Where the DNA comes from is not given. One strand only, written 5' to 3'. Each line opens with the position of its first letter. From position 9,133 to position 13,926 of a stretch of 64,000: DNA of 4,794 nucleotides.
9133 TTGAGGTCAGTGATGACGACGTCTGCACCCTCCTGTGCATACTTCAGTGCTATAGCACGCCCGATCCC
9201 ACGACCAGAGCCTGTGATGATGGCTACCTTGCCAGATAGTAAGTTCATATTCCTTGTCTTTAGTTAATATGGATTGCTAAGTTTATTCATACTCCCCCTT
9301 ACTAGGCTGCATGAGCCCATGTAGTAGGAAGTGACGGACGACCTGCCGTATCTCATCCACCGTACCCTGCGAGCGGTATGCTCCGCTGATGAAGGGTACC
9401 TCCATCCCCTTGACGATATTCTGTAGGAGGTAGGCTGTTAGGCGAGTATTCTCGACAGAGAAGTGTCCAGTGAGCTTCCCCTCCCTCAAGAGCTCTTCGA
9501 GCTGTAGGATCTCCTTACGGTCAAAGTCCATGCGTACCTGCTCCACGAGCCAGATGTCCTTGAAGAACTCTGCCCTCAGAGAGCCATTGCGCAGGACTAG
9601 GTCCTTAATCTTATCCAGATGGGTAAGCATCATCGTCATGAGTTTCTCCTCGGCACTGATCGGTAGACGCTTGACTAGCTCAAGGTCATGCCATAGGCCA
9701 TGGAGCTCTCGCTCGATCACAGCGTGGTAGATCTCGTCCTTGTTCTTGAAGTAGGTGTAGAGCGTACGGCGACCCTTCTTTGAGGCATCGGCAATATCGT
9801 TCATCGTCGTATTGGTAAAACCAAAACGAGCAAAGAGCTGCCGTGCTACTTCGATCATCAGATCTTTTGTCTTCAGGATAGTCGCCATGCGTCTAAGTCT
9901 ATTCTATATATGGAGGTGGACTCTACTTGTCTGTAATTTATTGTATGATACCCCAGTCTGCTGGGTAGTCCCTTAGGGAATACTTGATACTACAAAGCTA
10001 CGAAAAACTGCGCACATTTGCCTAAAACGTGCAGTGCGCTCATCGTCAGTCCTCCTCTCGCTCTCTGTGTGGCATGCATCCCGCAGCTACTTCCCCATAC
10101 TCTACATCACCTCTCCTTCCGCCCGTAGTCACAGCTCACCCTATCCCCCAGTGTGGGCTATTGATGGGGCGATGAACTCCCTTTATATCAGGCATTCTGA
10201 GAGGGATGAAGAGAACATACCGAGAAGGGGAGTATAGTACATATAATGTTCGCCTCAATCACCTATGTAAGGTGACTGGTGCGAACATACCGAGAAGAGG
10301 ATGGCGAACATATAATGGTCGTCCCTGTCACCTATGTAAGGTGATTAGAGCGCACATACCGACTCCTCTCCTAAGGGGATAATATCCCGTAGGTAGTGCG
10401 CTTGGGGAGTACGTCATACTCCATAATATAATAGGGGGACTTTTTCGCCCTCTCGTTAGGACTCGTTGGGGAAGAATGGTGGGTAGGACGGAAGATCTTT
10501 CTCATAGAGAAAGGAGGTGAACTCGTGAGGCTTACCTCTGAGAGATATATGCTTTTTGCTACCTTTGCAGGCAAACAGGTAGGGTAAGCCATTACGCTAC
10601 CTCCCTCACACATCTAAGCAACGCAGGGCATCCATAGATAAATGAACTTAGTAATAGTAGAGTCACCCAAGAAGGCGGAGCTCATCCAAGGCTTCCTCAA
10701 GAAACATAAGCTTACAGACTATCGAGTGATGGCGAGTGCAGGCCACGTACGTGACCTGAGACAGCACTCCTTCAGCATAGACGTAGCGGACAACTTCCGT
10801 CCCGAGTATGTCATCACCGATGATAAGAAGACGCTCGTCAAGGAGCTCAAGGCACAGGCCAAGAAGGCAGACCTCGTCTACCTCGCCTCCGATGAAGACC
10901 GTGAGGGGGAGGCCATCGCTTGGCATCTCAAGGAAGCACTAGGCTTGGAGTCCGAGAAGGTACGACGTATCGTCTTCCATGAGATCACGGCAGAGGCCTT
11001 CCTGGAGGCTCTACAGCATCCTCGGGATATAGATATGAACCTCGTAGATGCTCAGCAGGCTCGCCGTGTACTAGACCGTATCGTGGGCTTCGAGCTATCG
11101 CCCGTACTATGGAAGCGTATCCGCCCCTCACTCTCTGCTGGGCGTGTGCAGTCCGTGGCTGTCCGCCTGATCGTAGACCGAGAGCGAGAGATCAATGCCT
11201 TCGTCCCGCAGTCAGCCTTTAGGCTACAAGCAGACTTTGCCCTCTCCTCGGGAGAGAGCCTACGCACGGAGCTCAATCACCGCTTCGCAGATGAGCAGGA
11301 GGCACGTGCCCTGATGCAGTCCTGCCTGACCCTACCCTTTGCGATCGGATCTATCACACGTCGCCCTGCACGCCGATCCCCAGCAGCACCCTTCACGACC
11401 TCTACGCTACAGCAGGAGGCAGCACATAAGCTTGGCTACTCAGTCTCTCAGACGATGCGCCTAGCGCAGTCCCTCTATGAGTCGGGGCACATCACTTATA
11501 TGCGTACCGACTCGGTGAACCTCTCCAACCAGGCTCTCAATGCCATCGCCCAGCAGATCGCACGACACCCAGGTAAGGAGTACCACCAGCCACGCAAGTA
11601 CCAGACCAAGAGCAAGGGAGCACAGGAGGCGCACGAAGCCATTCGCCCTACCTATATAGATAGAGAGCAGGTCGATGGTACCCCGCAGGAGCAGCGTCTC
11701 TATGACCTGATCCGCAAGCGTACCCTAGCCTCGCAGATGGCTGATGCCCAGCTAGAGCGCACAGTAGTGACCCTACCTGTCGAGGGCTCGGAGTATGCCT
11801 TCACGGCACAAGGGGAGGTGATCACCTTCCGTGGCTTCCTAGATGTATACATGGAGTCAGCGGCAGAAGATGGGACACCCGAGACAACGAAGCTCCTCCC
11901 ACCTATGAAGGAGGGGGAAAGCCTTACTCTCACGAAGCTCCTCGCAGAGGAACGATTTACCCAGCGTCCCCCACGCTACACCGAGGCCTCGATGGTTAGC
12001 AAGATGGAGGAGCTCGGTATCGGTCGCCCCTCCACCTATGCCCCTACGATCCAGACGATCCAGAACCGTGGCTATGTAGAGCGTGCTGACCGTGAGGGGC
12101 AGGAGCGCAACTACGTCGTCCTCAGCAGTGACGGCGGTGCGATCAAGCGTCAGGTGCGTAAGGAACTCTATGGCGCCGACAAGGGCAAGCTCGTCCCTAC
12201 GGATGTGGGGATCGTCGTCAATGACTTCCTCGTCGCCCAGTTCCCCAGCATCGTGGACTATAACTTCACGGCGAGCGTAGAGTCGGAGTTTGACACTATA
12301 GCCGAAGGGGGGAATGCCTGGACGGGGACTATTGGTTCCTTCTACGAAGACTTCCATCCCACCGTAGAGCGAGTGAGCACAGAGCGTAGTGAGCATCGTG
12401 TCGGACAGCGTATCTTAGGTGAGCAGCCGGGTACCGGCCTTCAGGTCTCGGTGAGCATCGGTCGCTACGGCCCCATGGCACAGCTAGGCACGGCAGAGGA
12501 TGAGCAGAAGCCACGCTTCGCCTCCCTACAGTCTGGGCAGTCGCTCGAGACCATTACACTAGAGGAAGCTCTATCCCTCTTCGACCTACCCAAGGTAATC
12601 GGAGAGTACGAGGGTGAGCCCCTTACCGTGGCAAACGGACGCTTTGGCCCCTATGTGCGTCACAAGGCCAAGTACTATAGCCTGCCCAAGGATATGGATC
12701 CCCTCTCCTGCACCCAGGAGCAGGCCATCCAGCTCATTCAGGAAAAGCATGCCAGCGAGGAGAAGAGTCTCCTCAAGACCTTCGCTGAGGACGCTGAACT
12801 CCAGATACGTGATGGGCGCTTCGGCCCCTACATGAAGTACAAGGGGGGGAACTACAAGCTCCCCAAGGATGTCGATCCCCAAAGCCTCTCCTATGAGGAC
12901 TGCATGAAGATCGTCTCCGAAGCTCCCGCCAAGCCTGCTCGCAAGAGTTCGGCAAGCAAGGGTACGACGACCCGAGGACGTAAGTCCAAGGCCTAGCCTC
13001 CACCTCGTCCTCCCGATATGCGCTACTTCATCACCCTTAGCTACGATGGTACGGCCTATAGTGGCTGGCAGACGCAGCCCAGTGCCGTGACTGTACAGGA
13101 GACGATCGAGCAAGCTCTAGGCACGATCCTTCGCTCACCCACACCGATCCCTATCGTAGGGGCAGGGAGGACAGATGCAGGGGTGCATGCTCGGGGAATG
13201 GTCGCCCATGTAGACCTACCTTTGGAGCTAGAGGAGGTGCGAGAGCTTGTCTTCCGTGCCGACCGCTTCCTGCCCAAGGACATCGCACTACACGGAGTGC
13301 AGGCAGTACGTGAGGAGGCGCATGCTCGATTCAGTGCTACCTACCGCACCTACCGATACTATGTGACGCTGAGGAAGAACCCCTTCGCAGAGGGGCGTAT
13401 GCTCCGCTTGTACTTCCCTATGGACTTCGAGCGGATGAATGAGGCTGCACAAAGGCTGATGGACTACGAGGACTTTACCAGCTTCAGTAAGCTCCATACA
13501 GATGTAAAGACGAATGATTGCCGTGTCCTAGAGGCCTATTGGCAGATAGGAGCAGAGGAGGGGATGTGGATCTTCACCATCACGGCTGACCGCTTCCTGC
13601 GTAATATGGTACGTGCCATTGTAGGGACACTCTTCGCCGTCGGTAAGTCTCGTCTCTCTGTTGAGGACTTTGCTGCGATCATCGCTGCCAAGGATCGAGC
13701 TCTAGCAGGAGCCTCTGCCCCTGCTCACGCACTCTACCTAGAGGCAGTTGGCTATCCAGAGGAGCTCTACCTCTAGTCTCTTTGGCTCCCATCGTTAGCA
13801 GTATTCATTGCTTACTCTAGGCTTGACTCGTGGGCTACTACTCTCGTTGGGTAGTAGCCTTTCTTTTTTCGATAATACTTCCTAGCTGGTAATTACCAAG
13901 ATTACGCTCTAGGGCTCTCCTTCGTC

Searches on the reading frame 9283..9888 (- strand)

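Call 96: search_protein_families(library=pfam, proteins=[window:9283-9888:-])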
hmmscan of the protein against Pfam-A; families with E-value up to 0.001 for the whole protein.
window:9283-9888:- (201 aa): 2 families
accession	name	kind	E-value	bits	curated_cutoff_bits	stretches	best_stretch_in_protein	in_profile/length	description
PF00440.29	TetR_N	-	9.1e-14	51.4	24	1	12-57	2-47/47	Bacterial regulatory proteins, tetR family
PF08360.16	TetR_C_5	-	0.00029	21.5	21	1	78-164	18-104/131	QacR-like protein, C-terminal region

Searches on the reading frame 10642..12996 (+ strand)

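Call 9: search_protein_families(library=pfam, proteins=[window:10642-12996:+])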
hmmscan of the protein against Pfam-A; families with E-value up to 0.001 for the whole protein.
window:10642-12996:+ (784 aa): 3 families
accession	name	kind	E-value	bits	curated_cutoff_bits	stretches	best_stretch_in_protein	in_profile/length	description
PF01131.25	Topoisom_bac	-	1.4e-118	396.9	35.1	2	130-483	2-361/411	DNA topoisomerase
PF13368.11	Toprim_C_rpt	-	4.2e-46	155.1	22.3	3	657-706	4-53/57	Topoisomerase C-terminal repeat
PF01751.28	Toprim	-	5.3e-19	68.6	23.1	1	3-115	2-96/96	Toprim domain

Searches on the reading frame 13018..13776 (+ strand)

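Call 96: search_protein_families(library=pfam, proteins=[window:13018-13776:+])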
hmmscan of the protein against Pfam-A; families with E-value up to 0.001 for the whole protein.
window:13018-13776:+ (252 aa): 1 family
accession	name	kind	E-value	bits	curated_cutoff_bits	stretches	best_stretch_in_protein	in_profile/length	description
PF01416.25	PseudoU_synth_1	-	5.9e-34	117.2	23.3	2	143-247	1-108/108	tRNA pseudouridine synthase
